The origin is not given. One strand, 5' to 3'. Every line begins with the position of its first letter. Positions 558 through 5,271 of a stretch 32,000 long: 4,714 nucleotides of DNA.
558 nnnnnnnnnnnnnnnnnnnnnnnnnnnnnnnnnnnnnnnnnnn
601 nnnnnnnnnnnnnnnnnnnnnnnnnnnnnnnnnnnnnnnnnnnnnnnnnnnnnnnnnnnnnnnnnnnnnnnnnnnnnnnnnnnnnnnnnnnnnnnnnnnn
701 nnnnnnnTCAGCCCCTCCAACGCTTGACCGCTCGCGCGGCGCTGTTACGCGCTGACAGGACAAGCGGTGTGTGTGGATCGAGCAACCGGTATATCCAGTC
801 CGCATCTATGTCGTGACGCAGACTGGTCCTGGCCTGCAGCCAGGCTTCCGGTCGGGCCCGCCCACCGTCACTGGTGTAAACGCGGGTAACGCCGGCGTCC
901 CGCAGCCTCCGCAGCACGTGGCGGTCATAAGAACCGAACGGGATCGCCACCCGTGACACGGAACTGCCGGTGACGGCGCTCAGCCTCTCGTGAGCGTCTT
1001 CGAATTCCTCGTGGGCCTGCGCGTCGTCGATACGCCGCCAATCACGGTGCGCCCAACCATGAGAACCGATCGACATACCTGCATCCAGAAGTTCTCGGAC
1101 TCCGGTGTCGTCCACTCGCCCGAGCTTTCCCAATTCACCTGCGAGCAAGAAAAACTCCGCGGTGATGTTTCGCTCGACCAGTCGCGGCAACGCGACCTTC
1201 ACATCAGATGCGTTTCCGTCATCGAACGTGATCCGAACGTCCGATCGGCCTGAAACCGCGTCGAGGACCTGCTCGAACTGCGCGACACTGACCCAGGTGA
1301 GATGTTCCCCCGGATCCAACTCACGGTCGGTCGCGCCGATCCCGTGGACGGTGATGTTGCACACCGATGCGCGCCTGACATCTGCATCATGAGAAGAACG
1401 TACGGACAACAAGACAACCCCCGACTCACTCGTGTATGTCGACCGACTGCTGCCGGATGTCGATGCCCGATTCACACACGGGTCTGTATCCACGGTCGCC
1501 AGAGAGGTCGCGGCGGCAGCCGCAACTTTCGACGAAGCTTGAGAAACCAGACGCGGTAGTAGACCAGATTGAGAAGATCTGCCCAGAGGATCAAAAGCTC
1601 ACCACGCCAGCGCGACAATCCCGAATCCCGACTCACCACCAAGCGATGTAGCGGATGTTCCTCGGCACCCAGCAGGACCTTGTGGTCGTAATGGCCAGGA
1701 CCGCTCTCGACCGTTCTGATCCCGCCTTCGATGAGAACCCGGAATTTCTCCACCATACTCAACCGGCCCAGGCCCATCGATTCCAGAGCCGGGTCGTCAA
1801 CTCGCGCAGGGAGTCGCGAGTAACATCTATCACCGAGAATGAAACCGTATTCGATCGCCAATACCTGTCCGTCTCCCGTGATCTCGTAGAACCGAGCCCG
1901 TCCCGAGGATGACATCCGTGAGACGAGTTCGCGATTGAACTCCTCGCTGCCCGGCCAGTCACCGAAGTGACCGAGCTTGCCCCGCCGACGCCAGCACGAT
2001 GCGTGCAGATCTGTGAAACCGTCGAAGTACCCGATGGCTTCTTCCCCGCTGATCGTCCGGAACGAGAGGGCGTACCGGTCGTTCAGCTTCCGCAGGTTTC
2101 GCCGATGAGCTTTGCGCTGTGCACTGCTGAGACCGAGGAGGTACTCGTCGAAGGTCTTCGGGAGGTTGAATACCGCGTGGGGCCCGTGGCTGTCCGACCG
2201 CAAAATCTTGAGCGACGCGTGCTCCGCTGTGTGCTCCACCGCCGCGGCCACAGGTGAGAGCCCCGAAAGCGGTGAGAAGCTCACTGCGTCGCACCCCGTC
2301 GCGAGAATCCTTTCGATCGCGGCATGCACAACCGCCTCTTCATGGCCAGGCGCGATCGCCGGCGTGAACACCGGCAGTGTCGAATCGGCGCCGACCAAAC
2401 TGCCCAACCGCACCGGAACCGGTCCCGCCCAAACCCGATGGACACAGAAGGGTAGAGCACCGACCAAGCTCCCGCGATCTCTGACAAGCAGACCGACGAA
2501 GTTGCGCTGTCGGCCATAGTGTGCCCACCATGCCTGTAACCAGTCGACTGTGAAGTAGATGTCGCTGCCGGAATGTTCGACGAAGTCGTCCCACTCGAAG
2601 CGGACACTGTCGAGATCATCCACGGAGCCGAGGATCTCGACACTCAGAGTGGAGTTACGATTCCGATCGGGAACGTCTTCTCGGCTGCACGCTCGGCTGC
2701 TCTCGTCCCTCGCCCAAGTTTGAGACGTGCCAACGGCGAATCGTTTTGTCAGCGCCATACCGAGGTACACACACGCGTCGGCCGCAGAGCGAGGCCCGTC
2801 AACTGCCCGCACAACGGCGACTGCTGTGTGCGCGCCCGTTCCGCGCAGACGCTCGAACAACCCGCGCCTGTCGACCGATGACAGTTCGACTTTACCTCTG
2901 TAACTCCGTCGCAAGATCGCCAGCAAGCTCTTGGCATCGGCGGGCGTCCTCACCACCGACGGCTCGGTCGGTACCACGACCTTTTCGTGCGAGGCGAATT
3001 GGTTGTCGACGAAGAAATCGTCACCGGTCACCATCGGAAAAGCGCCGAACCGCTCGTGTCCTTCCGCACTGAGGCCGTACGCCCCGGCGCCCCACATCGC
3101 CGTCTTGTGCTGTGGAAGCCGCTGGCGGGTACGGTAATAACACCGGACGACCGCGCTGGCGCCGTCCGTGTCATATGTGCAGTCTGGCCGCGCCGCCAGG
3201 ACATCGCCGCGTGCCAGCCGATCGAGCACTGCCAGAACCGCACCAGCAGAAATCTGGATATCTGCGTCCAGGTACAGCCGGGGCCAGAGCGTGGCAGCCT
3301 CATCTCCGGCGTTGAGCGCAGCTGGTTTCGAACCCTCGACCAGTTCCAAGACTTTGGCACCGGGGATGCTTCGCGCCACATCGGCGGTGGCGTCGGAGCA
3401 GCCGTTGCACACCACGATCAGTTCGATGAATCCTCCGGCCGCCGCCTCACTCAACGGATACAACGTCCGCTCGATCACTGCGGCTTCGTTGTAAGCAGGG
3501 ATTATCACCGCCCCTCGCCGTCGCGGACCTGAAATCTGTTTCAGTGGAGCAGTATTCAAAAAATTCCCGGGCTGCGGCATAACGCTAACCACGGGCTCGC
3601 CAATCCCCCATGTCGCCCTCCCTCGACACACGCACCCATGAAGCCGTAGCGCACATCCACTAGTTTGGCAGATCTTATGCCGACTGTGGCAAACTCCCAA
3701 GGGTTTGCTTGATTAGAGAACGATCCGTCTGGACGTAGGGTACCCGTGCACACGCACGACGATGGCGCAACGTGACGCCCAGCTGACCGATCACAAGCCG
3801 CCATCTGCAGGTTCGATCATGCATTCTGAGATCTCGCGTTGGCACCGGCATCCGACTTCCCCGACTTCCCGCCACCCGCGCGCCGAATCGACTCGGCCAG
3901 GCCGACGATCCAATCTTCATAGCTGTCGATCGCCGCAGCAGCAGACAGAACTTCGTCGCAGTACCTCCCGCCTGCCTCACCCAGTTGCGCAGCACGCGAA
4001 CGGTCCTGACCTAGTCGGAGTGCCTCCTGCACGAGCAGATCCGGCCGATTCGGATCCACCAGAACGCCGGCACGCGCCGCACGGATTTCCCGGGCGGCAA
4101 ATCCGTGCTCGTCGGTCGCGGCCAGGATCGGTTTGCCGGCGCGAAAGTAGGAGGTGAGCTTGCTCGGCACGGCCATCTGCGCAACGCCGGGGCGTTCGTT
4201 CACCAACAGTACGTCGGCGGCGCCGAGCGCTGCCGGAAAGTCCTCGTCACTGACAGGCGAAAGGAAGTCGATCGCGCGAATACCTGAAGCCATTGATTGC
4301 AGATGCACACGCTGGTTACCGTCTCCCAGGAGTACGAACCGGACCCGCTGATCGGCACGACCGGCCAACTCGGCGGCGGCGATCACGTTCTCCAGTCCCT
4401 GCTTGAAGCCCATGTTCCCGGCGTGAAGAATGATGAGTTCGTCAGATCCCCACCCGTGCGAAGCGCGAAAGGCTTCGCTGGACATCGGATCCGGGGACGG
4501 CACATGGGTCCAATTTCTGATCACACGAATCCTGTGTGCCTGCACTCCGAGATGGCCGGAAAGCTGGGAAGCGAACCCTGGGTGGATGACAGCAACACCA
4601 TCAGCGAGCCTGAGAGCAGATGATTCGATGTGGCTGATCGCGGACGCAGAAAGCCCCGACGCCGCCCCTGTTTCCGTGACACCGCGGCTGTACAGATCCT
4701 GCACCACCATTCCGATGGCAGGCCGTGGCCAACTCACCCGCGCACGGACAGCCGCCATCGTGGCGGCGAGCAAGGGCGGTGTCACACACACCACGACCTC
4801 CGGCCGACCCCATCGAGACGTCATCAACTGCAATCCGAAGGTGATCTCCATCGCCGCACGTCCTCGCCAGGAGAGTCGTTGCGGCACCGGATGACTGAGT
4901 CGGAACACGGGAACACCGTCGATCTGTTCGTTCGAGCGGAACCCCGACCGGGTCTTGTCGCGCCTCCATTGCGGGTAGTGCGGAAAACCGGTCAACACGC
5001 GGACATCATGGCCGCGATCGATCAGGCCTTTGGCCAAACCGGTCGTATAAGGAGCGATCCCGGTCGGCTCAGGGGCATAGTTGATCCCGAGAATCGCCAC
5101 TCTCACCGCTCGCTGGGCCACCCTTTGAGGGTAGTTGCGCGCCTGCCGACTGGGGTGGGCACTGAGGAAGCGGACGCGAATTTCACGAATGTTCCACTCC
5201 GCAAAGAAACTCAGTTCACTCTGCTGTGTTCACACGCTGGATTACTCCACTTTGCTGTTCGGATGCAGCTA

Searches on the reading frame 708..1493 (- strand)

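Call 3: search_protein_families(library=pfam, proteins=[window:708-1493:-])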
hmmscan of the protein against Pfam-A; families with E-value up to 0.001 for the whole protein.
window:708-1493:- (261 aa): 1 family
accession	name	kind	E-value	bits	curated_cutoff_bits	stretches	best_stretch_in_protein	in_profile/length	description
PF01522.26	Polysacc_deac_1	-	3.4e-21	75.9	23.1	1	84-204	7-123/124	Polysaccharide deacetylase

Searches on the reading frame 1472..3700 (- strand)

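Call 3: search_protein_families(library=pfam, proteins=[window:1472-3700:-])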
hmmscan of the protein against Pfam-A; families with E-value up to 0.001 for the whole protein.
window:1472-3700:- (742 aa): 3 families
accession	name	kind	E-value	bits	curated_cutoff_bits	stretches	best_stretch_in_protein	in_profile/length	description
PF13480.13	Acetyltransf_6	-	1.2e-25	90.7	22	1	527-674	2-142/143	Acetyltransferase (GNAT) domain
PF00535.33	Glycos_transf_2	-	1.5e-12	48.2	23.3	1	65-197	2-146/168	Glycosyl transferase family 2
PF13641.12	Glyco_tranf_2_3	-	1.2e-06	29.2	27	1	64-136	4-85/230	Glycosyltransferase like family 2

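Call 6: search_protein_families(library=ncbifam, proteins=[window:1472-3700:-])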
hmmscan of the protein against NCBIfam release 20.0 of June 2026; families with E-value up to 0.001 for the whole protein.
window:1472-3700:- (742 aa): 7 families
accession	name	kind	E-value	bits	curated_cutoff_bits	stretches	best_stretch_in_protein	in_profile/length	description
TIGR04283.1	glyco_like_mftF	equivalog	6.2e-10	39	182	1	65-180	3-115/221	TIGR04283 family arsenosugar biosynthesis glycosyltransferase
NF041865.1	EpsU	equivalog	9.1e-07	28.2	700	1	51-120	30-98/394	exopolysaccharide biosynthesis GT2 family glycosyltransferase EpsU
NF058614.1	PPMAGASynPpgS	equivalog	2.2e-06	27.3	370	1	65-167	4-106/226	polyprenyl-phospho-N-acetylgalactosaminyl synthase PpgS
TIGR03469.1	HpnB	hypoth_equivalog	8.5e-06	25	379.25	1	64-123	47-110/386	hopene-associated glycosyltransferase HpnB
NF047385.1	T4SS_GNAT_BspF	exception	0.00015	20.5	775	1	524-657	222-353/428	type IV secretion system effector crotonyl transferase BspF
NF010496.0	PRK13915.1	equivalog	0.00073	18.7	262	0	62-122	32-93/307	glucosyl-3-phosphoglycerate synthase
TIGR03937.1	PgaC_IcaA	equivalog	0.00088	18.3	422.3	0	64-166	48-154/407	poly-beta-1,6-N-acetyl-D-glucosamine synthase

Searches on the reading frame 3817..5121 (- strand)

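Call 3: search_protein_families(library=pfam, proteins=[window:3817-5121:-])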
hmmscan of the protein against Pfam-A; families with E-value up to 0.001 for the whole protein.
window:3817-5121:- (434 aa): 4 families
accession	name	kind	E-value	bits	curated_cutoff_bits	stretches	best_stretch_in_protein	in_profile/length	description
PF13579.12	Glyco_trans_4_4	-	1.8e-21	77.5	29.7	1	20-204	1-158/158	Glycosyl transferase 4-like domain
PF00534.26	Glycos_transf_1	-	7.1e-15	55.4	26.4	1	216-384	3-169/172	Glycosyl transferases group 1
PF13692.12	Glyco_trans_1_4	-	3.3e-11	44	27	1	230-373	3-142/142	Glycosyl transferases group 1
PF13439.12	Glyco_transf_4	-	1.5e-10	41.8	28.5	1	21-203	3-164/170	Glycosyltransferase Family 4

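Call 6: search_protein_families(library=ncbifam, proteins=[window:3817-5121:-])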
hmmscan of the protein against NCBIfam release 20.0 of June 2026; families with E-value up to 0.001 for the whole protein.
window:3817-5121:- (434 aa): 6 families
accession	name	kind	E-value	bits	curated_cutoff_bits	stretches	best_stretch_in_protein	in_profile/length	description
NF007640.0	PRK10307.1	subfamily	7e-67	226.1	276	1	7-407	2-406/411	WcaI family glycosyltransferase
TIGR04007.1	wcaI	equivalog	2.3e-40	138.5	800.45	1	7-373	2-380/407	colanic acid biosynthesis glycosyltransferase WcaI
TIGR04063.1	stp3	hypoth_equivalog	1.7e-11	43.7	442.05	1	62-403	47-390/397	TIGR04063 family PEP-CTERM/XrtA system glycosyltransferase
TIGR03088.1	stp2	hypoth_equivalog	3.2e-09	36.3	409.05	1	184-403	148-368/374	TIGR03088 family PEP-CTERM/XrtA system glycosyltransferase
TIGR03999.1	thiol_BshA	equivalog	3.2e-06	26.3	273.7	1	167-403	139-368/375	N-acetyl-alpha-D-glucosaminyl L-malate synthase BshA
TIGR04157.1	glyco_rSAM_CFB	subfamily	5.9e-06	25.5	400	1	166-293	163-292/406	TIGR04157 family glycosyltransferase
